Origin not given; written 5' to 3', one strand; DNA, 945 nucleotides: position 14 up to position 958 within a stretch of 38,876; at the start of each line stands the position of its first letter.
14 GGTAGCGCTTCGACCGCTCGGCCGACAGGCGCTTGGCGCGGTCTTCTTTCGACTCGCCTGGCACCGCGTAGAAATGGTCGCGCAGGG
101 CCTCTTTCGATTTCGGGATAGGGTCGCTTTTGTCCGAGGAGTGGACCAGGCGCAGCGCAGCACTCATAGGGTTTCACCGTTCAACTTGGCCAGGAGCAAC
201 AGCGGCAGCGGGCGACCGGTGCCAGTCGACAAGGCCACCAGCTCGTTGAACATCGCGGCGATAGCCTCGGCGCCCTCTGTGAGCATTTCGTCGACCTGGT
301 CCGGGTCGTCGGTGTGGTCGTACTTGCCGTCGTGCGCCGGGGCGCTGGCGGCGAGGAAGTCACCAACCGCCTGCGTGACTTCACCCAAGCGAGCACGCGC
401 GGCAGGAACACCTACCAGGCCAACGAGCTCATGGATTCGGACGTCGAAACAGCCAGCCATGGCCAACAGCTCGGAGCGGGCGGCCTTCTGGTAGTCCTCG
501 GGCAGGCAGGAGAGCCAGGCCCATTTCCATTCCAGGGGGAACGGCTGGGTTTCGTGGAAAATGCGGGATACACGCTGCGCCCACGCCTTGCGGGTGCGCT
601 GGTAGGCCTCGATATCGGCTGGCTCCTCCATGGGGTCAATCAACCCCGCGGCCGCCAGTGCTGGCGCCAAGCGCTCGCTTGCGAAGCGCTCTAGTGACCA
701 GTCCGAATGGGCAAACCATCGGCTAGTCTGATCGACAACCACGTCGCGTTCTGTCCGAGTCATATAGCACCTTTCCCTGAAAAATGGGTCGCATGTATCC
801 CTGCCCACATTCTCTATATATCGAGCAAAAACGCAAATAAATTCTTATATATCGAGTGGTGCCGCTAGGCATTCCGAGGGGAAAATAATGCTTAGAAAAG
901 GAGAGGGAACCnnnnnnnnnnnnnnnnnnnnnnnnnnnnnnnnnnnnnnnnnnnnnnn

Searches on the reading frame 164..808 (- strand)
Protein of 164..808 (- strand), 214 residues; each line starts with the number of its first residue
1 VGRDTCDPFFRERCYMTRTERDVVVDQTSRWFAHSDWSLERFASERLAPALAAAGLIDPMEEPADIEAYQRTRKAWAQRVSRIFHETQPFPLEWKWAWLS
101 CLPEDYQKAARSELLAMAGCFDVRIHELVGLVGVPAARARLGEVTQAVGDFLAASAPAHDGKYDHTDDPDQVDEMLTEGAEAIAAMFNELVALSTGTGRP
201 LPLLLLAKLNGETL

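Call 12: search_protein_families(library=pfam, max_evalue=0.01, proteins=[window:164-808:-])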
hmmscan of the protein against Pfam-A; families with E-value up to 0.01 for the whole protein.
window:164-808:- (214 aa): 0 families

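Call 13: search_protein_families(library=phrogs, max_evalue=0.001, proteins=[window:164-808:-])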
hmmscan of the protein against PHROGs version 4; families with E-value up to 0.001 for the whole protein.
window:164-808:- (214 aa): 1 family
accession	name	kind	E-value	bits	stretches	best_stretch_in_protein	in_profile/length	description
phrog_4834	-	transcription regulation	8.5e-54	183.4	1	13-199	3-186/198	CII-like transcriptional activator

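Call 86: search_solved_structures(query=window:167-808:-, max_evalue=1)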
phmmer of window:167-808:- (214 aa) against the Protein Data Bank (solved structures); distinct sequences matched with E-value up to 1: 0.

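Call 107: search_protein_families(library=ncbifam, max_evalue=0.1, proteins=[window:164-808:-])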
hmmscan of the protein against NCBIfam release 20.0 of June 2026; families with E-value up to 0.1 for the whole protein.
window:164-808:- (214 aa): 0 families
